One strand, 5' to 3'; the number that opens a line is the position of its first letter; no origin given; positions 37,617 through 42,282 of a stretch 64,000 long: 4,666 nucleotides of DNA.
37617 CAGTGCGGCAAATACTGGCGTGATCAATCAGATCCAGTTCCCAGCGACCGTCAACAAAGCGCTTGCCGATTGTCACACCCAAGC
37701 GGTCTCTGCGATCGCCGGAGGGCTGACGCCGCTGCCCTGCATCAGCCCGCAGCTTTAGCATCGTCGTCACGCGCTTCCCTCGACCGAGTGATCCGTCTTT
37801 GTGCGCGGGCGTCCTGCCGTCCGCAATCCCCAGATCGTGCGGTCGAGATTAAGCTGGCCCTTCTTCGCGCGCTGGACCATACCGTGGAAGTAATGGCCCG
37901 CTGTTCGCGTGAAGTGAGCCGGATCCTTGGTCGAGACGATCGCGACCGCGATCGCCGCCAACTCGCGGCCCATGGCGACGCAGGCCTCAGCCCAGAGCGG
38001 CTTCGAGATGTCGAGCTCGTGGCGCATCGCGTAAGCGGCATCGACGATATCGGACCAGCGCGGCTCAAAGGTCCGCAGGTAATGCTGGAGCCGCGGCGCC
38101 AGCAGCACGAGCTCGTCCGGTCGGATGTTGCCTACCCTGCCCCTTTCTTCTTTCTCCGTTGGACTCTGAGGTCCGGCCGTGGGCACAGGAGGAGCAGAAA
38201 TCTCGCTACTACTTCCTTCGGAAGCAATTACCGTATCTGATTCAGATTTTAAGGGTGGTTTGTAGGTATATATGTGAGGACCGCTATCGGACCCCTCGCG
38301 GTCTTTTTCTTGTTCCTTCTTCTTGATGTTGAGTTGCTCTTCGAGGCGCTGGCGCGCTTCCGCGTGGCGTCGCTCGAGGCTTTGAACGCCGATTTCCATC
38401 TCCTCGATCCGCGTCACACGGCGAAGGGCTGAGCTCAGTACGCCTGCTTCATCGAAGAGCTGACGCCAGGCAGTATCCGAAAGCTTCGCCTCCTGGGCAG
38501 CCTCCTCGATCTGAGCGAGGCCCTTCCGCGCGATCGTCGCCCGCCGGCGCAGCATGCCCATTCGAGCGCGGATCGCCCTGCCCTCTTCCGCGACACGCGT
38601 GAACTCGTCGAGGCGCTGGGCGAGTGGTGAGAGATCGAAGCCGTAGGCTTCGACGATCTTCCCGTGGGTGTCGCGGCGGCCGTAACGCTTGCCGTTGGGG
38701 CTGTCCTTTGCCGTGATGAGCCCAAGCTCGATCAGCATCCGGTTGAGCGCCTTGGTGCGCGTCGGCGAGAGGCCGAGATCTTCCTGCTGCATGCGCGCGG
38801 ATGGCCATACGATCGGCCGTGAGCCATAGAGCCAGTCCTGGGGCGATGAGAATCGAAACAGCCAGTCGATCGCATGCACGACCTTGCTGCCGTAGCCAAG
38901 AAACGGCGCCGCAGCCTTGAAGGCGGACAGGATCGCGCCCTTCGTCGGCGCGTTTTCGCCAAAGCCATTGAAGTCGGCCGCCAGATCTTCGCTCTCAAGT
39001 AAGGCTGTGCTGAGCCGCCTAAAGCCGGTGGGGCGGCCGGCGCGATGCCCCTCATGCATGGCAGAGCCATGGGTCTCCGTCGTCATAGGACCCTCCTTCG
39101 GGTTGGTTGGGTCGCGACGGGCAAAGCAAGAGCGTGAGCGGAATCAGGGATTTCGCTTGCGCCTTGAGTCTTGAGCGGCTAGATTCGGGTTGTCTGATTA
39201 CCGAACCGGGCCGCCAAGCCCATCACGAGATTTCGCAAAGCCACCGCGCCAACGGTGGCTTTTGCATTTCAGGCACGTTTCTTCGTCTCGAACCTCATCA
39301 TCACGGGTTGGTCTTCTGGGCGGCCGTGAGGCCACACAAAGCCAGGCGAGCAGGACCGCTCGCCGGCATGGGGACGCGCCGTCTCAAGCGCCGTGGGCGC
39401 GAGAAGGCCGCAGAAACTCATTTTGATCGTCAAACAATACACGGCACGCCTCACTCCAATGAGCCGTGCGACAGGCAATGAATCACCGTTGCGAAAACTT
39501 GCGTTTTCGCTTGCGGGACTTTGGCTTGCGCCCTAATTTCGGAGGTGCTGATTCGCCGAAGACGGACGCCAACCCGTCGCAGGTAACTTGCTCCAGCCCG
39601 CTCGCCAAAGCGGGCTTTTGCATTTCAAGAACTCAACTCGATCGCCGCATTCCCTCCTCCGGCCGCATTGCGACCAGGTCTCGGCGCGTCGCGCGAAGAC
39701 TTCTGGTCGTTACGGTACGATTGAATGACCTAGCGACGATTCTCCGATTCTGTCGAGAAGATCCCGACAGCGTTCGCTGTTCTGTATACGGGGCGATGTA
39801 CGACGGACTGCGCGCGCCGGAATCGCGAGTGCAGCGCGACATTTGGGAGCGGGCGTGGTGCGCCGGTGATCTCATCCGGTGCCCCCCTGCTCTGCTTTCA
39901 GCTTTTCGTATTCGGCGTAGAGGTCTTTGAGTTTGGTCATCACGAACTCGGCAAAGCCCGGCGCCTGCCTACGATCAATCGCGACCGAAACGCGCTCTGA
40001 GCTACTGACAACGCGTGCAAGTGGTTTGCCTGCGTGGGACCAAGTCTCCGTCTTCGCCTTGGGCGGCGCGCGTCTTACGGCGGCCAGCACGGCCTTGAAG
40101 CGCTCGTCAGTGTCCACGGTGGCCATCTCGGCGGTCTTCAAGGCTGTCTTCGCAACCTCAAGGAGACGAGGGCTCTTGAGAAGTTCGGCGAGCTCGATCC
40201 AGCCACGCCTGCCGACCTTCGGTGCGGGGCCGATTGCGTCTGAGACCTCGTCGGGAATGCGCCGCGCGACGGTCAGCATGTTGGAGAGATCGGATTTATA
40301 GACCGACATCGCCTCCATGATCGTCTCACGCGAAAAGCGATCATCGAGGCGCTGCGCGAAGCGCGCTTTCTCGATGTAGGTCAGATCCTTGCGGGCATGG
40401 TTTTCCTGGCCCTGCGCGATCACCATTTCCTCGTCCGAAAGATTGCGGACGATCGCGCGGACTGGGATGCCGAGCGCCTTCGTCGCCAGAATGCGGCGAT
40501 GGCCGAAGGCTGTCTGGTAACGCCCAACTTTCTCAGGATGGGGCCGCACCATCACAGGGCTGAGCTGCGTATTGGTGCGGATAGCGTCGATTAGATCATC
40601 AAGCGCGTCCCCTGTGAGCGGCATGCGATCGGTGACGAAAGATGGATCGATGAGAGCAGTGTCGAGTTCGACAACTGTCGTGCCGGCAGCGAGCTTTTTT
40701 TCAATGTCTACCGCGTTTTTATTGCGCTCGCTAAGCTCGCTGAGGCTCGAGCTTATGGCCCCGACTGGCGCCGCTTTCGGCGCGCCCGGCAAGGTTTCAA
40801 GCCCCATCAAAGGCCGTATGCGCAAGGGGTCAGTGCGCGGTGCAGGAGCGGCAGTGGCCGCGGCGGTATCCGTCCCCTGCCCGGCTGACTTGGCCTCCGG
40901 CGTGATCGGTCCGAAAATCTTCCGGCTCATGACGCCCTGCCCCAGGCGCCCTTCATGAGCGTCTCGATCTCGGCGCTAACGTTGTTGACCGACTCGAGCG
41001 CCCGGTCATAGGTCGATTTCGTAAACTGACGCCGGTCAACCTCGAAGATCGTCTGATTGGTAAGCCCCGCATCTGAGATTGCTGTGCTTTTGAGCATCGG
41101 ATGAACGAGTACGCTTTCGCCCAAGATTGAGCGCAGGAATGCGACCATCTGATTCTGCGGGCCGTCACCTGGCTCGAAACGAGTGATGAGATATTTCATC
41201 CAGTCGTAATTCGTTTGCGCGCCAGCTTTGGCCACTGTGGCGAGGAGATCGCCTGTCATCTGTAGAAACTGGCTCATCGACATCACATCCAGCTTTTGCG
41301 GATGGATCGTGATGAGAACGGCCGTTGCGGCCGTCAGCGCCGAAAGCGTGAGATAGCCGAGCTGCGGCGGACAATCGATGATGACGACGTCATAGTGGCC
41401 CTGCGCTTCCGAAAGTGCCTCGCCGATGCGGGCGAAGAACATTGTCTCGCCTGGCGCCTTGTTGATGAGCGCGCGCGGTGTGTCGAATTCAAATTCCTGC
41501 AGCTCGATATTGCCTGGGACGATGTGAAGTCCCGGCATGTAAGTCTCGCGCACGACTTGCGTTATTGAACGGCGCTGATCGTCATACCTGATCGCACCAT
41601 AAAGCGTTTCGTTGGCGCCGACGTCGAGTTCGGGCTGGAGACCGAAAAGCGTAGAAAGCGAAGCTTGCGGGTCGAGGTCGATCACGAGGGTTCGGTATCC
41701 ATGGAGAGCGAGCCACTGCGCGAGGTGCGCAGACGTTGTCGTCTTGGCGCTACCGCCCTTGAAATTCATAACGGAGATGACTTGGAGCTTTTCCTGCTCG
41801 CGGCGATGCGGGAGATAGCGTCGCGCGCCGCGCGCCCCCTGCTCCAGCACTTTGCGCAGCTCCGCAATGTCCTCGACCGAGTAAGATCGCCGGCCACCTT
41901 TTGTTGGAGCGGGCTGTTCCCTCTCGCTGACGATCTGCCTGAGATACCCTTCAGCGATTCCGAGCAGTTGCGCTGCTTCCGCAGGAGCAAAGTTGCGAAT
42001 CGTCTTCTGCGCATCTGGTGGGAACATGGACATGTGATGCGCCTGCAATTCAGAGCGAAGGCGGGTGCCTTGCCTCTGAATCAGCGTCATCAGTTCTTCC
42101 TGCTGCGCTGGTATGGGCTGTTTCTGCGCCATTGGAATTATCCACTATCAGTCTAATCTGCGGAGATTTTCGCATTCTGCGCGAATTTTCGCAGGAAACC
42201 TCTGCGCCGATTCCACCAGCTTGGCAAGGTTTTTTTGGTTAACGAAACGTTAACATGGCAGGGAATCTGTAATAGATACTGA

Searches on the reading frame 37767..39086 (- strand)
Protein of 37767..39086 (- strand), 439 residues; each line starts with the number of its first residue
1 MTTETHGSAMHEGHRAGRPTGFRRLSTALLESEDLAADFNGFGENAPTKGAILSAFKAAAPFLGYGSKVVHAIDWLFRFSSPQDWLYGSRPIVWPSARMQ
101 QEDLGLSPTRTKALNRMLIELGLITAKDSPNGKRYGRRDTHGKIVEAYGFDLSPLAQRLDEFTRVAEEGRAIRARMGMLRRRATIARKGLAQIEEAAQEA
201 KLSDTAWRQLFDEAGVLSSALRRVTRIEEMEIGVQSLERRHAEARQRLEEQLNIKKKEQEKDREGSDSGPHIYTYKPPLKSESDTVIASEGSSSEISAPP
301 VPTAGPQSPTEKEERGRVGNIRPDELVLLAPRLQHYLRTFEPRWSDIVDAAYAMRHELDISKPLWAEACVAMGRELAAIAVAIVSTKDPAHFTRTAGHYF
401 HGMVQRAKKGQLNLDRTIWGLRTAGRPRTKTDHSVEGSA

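Call 31: search_protein_families(library=pfam, proteins=[window:37767-39086:-], max_evalue=0.001)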
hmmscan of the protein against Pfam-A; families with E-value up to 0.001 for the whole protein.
window:37767-39086:- (439 aa): 2 families
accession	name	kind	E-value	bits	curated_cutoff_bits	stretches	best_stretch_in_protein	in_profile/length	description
PF03428.19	RP-C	-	3.5e-55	186.9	24.4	1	23-196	1-173/175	Replication protein C N-terminal domain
PF11800.13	RP-C_C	-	4.4e-24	85.1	32.6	1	325-423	4-101/102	Replication protein C C-terminal region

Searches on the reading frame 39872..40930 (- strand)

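Call 31: search_protein_families(library=pfam, proteins=[window:39872-40930:-], max_evalue=0.001)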
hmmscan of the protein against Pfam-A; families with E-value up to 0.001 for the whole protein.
window:39872-40930:- (352 aa): 3 families
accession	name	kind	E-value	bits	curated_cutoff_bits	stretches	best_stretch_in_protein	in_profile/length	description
PF07506.17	RepB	-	1.1e-16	61.9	30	1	179-318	1-144/185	RepB plasmid partitioning protein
PF02195.25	ParB_N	-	2.1e-09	37.7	26.3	1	87-171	4-87/95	ParB N-terminal domain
PF06748.17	DUF1217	-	0.0006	20.4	22.9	1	178-281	46-134/149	Protein of unknown function (DUF1217)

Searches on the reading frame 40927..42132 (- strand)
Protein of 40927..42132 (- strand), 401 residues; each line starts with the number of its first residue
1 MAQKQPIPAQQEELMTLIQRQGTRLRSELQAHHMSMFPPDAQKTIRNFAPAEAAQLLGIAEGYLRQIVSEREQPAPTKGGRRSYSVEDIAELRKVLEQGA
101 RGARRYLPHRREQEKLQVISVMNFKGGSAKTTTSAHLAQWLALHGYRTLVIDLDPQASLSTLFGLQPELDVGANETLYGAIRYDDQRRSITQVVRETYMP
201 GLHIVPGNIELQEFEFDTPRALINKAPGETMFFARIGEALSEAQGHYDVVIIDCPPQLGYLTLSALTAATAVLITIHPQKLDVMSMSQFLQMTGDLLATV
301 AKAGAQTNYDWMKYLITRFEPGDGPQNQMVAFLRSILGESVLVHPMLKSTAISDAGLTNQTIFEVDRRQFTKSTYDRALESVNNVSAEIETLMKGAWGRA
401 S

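Call 31: search_protein_families(library=pfam, proteins=[window:40927-42132:-], max_evalue=0.001)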
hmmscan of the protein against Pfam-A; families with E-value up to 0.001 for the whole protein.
window:40927-42132:- (401 aa): 6 families
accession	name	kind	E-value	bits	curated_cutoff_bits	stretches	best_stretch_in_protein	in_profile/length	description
PF13614.12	AAA_31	-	4.9e-36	124.8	27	1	117-295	2-166/177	AAA domain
PF01656.29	CbiA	-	1.8e-23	83.3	25.4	1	119-361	1-124/125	CobQ/CobB/MinD/ParA nucleotide binding domain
PF02374.21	ArsA_ATPase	-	1.1e-09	38.3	24.3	1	122-289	6-168/305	Anion-transporting ATPase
PF09140.17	MipZ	-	9.7e-09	35.3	20.7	1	118-156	2-40/262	ATPase MipZ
PF10609.15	ParA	-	1.9e-08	34.5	27.1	1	117-296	4-163/246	NUBPL iron-transfer P-loop NTPase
PF06564.18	CBP_BcsQ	-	2.3e-07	31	21.3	1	117-279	2-148/234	Cellulose biosynthesis protein BcsQ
